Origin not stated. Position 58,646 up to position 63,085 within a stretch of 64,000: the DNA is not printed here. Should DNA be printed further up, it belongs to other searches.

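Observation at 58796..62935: Lower-GC Mrr-nuclease + STAND NTPase + helical sensor gene: Avs-like antiviral candidate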

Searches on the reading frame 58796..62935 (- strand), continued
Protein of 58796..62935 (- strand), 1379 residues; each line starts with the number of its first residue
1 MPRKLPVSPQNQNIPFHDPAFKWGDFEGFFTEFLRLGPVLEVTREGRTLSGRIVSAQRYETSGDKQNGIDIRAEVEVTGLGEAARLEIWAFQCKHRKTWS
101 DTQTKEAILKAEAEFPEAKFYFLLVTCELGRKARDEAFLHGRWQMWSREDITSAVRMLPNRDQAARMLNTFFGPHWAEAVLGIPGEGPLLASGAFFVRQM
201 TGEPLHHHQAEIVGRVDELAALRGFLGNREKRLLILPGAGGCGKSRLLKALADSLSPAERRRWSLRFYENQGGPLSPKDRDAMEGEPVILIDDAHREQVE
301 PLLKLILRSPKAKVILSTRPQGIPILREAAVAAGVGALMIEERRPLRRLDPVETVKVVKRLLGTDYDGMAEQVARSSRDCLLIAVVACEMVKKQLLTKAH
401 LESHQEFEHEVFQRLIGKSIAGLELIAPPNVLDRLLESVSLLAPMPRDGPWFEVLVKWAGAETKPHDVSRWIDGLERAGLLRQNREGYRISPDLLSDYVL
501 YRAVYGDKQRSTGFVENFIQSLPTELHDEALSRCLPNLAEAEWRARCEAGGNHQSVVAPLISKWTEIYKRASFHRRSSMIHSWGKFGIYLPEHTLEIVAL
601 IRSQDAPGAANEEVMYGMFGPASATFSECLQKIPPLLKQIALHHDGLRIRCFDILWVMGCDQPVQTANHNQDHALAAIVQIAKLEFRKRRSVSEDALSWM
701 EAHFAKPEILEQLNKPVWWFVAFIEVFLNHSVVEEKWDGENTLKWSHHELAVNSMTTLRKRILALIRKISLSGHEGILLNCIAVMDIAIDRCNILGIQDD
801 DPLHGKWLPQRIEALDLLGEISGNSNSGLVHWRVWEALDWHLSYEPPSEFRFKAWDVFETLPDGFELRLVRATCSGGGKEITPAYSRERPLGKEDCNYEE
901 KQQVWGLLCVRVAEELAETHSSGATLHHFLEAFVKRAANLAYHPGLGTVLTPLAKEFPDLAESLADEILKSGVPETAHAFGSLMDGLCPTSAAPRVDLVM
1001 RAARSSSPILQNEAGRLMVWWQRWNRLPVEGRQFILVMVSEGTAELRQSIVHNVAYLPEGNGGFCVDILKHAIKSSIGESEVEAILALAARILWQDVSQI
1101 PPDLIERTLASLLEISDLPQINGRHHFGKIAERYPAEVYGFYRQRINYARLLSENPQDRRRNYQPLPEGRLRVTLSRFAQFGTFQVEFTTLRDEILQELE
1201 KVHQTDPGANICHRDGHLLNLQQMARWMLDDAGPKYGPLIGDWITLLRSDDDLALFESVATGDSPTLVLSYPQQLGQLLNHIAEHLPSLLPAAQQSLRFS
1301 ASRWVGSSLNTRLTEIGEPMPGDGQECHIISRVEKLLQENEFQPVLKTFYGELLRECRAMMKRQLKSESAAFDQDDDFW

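Call 19: find_encoding_contigs(protein=P0002, flank=10000, max_places=2)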
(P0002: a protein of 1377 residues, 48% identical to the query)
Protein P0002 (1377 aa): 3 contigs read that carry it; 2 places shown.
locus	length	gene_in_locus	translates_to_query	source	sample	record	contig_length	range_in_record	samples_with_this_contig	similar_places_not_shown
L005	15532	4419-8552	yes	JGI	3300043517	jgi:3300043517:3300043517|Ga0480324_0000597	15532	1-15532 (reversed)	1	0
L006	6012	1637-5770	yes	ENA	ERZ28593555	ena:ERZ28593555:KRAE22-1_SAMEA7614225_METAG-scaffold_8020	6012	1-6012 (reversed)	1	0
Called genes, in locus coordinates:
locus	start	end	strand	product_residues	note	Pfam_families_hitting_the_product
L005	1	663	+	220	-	?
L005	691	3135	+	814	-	PF16126:DUF4838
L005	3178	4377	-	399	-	PF13173:AAA_14, PF13635:DUF4143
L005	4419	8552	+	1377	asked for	PF25199:nSTAND_NTPase5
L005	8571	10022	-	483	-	PF00657:Lipase_GDSL (weak), PF13472:Lipase_GDSL_2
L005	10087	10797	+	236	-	-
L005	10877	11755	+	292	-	PF06283:ThuA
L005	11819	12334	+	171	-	PF04542:Sigma70_r2, PF08281:Sigma70_r4_2 (weak), PF04545:Sigma70_r4 (weak)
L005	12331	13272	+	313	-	-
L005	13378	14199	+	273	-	PF00657:Lipase_GDSL, PF13472:Lipase_GDSL_2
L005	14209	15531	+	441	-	?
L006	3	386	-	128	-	?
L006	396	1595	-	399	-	PF13173:AAA_14, PF13635:DUF4143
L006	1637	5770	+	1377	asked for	PF25199:nSTAND_NTPase5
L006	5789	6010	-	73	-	?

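Call 20: find_encoding_contigs(protein=P0007, flank=10000, max_places=3)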
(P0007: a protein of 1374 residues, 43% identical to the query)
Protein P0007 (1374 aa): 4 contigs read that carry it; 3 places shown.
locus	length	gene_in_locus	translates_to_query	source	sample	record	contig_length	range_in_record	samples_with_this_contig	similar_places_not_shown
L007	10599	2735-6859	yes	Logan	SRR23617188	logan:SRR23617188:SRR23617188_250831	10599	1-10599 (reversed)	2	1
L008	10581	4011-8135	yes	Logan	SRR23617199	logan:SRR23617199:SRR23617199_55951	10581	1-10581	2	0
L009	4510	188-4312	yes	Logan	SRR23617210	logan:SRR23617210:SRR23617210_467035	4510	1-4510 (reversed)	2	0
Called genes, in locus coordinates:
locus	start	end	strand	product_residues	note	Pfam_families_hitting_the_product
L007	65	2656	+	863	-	PF00069:Pkinase, PF07714:PK_Tyr_Ser-Thr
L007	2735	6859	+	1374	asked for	PF13191:AAA_16 (faint), PF25199:nSTAND_NTPase5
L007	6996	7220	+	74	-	-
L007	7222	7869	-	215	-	PF08843:AbiEii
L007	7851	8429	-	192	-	-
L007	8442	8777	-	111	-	-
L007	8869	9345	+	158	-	-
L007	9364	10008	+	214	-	-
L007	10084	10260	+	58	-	-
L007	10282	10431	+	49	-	-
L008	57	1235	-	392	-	PF01408:GFO_IDH_MocA, PF02894:GFO_IDH_MocA_C, PF22725:GFO_IDH_MocA_C3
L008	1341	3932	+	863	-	PF00069:Pkinase, PF07714:PK_Tyr_Ser-Thr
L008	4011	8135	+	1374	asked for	PF13191:AAA_16 (faint), PF25199:nSTAND_NTPase5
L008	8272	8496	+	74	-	-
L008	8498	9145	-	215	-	PF08843:AbiEii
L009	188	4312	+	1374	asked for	PF13191:AAA_16 (faint), PF25199:nSTAND_NTPase5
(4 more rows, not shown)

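Call 21: search_protein_families(library=pfam, proteins=[L001:8760-9959:-], max_evalue=0.01)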
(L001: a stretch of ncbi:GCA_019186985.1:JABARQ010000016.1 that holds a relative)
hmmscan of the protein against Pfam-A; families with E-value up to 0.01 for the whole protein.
L001:8760-9959:- (399 aa): 4 families
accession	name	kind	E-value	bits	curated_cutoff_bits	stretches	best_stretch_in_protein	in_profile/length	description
PF13635.12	DUF4143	-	6.4e-34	117.4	28.1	1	180-336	3-160/160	Domain of unknown function (DUF4143)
PF13173.12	AAA_14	-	6e-21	75.2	27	1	23-139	3-128/129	AAA domain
PF13401.12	AAA_22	-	0.00058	20.6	27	0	39-108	55-122/130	AAA domain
PF13384.12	HTH_23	-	0.0071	16.6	24.6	0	198-232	8-41/50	Homeodomain-like domain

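Call 25: find_related_loci(query=A1, collection=genome_contigs, flank=8000)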
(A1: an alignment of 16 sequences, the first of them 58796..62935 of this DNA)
Query A1 (1379 aa) in genome_contigs; peptide patterns used: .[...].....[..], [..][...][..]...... (x = any residue, [..] = any of these).
50 stretches matched a pattern; 15 encode a relative of the query (tblastn E <= 1e-3); 15 distinct loci.
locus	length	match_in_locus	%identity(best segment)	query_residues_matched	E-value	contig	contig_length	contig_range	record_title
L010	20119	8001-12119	45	1-1377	0e+0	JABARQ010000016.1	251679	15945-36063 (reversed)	MAG: Prosthecobacter sp. isolate Bin_70R c_000000000222, whole genome shotgun sequence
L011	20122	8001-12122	43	1-1376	0e+0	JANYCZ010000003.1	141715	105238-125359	MAG: Verrucomicrobia bacterium isolate 336R_metabinner_34 336R_k141_2273001, whole genome shotgun sequence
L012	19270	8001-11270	28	1-1103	3e-120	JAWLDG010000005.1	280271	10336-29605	MAG: Luteolibacter sp. isolate 15dZY3.bin.98 NODE_68_length_280271_cov_26.552903, whole genome shotgun sequence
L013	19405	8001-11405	28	7-1167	2e-118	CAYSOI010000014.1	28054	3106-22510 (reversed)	MAG TPA_asm: uncultured Opitutales bacterium isolate SRP134809_co1_390 genome assembly, contig: NODE_3049_length_28054_c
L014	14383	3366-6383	29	6-1031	2e-106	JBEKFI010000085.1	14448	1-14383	MAG: Verrucomicrobiia bacterium isolate SPRUCE 226 SPRUCE_226_85, whole genome shotgun sequence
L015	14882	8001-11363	26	6-1145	1e-104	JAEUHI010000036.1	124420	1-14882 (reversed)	MAG: Verrucomicrobiales bacterium isolate new MAG-13 k141_2339168, whole genome shotgun sequence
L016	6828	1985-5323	26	1-1139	7e-103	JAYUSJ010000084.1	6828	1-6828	MAG: Verrucomicrobiaceae bacterium isolate GL117_UP_concoct_203 GL117_UP_concoct_203_83, whole genome shotgun sequence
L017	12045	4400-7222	29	26-969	1e-90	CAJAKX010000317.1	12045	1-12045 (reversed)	MAG: uncultured Opitutae bacterium isolate A-3_bin-153 genome assembly, contig: bin-153:317/459, whole genome shotgun se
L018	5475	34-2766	28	47-969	6e-80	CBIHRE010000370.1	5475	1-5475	MAG TPA_asm: uncultured Akkermansia sp. isolate SRR18156201_concoct_26 genome assembly, contig: ERZ27336863.4075, whole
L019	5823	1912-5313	26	26-1169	2e-79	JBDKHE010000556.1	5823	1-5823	MAG: Verrucomicrobiota bacterium isolate flintriver_2019_sw_WHONDRS-S19S_0015_B_bin.12 scaffold_1465474, whole genome sh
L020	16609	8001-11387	24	7-1169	4e-79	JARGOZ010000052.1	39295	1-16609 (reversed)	MAG: Verrucomicrobiales bacterium isolate bin_ji_oxhcr1.018 NODE_604_length_39295_cov_5.490494, whole genome shotgun seq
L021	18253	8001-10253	24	14-790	1e-55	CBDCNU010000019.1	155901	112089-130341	MAG: Opitutales bacterium isolate 42708a05-d3cc-445b-9663-4ac609fa1cf6 genome assembly, contig: contig_19, whole genome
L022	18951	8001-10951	26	6-1023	7e-99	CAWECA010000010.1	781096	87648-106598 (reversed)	MAG: uncultured Verrucomicrobiae bacterium isolate MFD04944.bin.2.36 genome assembly, contig: contig_48060, whole genome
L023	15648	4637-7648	27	1-1031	3e-106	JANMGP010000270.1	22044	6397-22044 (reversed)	MAG: Verrucomicrobiaceae bacterium isolate OTE_70_metabat_418 OTE_70_k141_1487213, whole genome shotgun sequence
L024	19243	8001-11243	27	6-1150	5e-89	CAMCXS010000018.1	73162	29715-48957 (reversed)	MAG: Akkermansia muciniphila isolate MiE-14oct19-53 genome assembly, contig: MiE-14oct19-C336, whole genome shotgun sequ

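Call 28: search_protein_families(library=padloc, proteins=[L001:8760-9959:-, L024:6801-7943:-], max_evalue=0.01)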
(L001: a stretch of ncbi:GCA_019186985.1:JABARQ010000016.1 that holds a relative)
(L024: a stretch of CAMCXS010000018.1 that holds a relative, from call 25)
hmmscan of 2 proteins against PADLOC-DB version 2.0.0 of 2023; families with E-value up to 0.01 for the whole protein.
L001:8760-9959:- (399 aa): 7 families
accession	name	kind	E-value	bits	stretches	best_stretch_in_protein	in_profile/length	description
PDLC04790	PDC-S01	-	2.8e-79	264.8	2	139-383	169-417/422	-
PDLC04789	PDC-S01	-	6.1e-40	135.4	1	11-339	6-344/375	-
PDLC04787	PDC-S01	-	4.7e-18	63.2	1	4-272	9-306/412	-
PDLC04791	PDC-S01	-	1e-17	61.9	1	23-357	20-373/395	-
PDLC04786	PDC-S01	-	5.3e-10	36.6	1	253-359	303-410/439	-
PDLC04788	PDC-S01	-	7.1e-10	36.4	1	120-360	157-407/448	-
PDLC04792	PDC-S01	-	8.2e-06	22.7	0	60-111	74-123/452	-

L024:6801-7943:- (381 aa): 9 families
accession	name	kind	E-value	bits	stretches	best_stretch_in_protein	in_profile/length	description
PDLC04790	PDC-S01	-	3.8e-84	280.9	2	136-377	170-418/422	-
PDLC04789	PDC-S01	-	5e-51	171.9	1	6-333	5-343/375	-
PDLC04787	PDC-S01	-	2.4e-24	84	1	2-265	11-303/412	-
PDLC04791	PDC-S01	-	3e-21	73.6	1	16-352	17-372/395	-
PDLC04788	PDC-S01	-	9.2e-13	45.9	2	160-333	204-385/448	-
PDLC04786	PDC-S01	-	1.2e-11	42.1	1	248-372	302-425/439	-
PDLC04792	PDC-S01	-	8.8e-10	35.7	1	249-373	302-427/452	-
PDLC04133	mad1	-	0.0028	15.9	0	202-225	3-26/60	mads_1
PDLC04140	mad8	-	0.0045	14.5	0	5-39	14-48/314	mads_8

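Call 29: search_protein_families(library=pfam, alignment_id=A2, max_evalue=0.001)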
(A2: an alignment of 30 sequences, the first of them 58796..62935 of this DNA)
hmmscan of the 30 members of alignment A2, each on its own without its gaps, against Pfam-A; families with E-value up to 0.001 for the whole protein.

A. member 1, window:58796-62935:- (1379 aa): 2 families
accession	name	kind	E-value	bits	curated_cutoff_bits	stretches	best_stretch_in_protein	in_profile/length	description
PF13191.12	AAA_16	-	8.5e-05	23.5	32.6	1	212-259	2-52/167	AAA ATPase domain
PF25199.1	nSTAND_NTPase5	-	0.00096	19.4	34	0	224-319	34-133/145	Novel STAND NTPase 5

B. families by the number of members that match (of 30 scanned): 18 families
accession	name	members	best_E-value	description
PF25199.1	nSTAND_NTPase5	29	1.1e-09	Novel STAND NTPase 5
PF13191.12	AAA_16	23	1.8e-08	AAA ATPase domain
PF04471.18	Mrr_cat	19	7.6e-09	Restriction endonuclease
PF13560.12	HTH_31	12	7.8e-15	Helix-turn-helix domain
PF01381.28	HTH_3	12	2e-13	Helix-turn-helix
PF12844.13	HTH_19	8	1.6e-07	Helix-turn-helix domain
PF13401.12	AAA_22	7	0.00035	AAA domain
PF19760.4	DUF6247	3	2.2e-05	Family of unknown function (DUF6247)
PF05729.18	NACHT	2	1.9e-05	NACHT domain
PF13289.12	SIR2_2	1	1.7e-20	SIR2-like domain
PF22733.1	NNH1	1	3.2e-11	NACHT N-terminal Helical domain 1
PF01637.24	ATPase_2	1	4e-07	ATPase domain predominantly from Archaea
PF13646.12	HEAT_2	1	4e-05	HEAT repeats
PF12840.13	HTH_20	1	4.1e-05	Helix-turn-helix domain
PF13443.12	HTH_26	1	0.0003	Cro/C1-type HTH DNA-binding domain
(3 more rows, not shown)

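Call 30: search_protein_families(library=padloc, alignment_id=A2, max_evalue=0.001)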
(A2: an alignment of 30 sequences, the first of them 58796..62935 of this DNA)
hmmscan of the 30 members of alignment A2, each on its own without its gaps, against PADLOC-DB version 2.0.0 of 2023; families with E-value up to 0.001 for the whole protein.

A. member 1, window:58796-62935:- (1379 aa): 0 families

B. families by the number of members that match (of 30 scanned): 28 families (the first 25 are shown)
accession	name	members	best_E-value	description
PDLC03951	RmrA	12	8.7e-08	-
PDLC03949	RmrA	12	6.1e-07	-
PDLC02926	HTH_VI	9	2.7e-07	-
PDLC03947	RmrA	9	8.4e-07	-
PDLC03952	RmrA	9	9.1e-06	-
PDLC03955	RmrA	8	8.7e-07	-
PDLC03954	RmrA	8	1.4e-06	-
PDLC03956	RmrA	8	1.5e-06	-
PDLC04142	capH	5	3.3e-07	capH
PDLC03948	RmrA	5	1.5e-05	-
PDLC03925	OloA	4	2.7e-08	-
PDLC03944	RmrA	3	9.3e-05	-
PDLC04475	PDC-M16A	3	0.00023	-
PDLC03852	LmuA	2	3.8e-06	-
PDLC04140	mad8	2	7.3e-05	mads_8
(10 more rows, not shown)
